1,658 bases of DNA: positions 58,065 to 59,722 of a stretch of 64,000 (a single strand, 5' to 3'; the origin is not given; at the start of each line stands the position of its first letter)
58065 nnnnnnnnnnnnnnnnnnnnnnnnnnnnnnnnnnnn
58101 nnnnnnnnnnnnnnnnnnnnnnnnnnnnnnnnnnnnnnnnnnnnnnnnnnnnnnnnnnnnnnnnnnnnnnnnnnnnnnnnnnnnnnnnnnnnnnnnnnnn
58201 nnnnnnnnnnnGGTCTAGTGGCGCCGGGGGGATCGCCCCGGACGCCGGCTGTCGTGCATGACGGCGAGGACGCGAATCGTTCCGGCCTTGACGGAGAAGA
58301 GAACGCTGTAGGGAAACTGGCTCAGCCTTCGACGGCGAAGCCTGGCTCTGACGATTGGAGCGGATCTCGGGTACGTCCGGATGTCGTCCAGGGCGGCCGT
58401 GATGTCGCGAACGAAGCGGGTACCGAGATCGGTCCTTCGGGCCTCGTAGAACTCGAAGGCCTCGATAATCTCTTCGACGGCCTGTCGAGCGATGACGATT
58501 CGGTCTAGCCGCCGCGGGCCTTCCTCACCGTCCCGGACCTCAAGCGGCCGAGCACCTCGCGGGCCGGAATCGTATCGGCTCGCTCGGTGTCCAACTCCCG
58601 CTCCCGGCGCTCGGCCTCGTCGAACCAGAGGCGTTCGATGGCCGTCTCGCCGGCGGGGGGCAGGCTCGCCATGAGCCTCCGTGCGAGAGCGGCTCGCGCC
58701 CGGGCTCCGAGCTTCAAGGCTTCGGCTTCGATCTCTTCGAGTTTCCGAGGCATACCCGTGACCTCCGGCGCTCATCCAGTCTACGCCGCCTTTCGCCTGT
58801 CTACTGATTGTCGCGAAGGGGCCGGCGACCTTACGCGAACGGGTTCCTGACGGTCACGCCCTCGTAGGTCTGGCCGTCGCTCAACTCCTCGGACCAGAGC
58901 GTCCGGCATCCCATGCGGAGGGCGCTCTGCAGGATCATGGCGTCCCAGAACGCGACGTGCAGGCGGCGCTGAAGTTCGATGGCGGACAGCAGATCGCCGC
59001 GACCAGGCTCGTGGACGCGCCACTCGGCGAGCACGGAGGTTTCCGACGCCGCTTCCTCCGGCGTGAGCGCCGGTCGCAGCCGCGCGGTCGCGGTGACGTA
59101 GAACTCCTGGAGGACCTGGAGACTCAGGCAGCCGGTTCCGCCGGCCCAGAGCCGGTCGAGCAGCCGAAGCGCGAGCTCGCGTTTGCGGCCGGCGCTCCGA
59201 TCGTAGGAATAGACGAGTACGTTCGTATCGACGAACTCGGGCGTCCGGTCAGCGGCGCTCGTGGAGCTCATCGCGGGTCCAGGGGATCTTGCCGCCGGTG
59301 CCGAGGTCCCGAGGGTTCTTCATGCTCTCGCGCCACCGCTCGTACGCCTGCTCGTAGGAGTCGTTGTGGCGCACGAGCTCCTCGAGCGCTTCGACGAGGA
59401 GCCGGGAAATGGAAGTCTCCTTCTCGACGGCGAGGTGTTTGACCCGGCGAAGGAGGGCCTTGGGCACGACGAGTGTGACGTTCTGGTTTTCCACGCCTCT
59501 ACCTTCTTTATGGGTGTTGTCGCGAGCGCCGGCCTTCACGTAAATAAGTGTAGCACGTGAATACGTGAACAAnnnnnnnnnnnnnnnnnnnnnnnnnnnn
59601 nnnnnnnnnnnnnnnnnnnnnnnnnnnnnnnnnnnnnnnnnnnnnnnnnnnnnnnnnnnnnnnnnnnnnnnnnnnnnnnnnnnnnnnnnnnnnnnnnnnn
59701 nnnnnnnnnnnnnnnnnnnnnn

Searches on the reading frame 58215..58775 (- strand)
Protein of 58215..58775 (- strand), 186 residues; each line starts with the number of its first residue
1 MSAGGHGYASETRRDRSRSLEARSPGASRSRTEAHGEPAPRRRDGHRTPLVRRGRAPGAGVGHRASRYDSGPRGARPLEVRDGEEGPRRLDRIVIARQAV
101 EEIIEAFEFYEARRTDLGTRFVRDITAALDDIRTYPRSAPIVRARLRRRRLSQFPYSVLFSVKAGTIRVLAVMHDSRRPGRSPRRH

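Call 5: search_protein_families(library=pfam, proteins=[window:58215-58775:-], max_evalue=0.001)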
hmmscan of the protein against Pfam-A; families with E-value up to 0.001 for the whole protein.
window:58215-58775:- (186 aa): 1 family
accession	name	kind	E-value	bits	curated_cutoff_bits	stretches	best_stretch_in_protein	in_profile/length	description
PF05016.21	ParE_toxin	-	1.8e-06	28.8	23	1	93-178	1-88/89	ParE toxin of type II toxin-antitoxin system, parDE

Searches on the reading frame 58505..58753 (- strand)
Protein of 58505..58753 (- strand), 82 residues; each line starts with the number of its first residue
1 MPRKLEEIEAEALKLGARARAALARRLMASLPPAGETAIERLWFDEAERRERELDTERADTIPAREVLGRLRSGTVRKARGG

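Call 5: search_protein_families(library=pfam, proteins=[window:58505-58753:-], max_evalue=0.001)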
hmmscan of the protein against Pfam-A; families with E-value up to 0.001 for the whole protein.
window:58505-58753:- (82 aa): 1 family
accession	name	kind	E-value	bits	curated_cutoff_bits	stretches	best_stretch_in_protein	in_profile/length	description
PF09720.15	Unstab_antitox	-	5.1e-07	30.1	23.3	1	19-67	6-54/54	Putative addiction module component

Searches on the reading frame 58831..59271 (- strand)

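Call 5: search_protein_families(library=pfam, proteins=[window:58831-59271:-], max_evalue=0.001)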
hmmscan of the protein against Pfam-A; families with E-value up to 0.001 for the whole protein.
window:58831-59271:- (146 aa): 1 family
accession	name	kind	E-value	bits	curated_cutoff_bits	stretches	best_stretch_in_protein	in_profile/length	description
PF01850.27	PIN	-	7.3e-10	39.9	23.6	1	13-125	2-108/120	PIN domain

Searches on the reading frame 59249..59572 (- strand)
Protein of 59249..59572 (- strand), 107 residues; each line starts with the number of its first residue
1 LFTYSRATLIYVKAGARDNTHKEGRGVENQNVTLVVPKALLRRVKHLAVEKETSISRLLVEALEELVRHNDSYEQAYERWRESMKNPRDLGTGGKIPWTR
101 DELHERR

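Call 5: search_protein_families(library=pfam, proteins=[window:59249-59572:-], max_evalue=0.001)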
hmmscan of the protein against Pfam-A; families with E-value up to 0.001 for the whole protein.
window:59249-59572:- (107 aa): 1 family
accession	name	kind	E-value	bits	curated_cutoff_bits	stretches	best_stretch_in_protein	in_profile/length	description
PF20605.4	Antitox_RHH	-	0.00026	21.5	27.2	1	42-70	17-45/50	Antitoxin-like ribbon-helix-helix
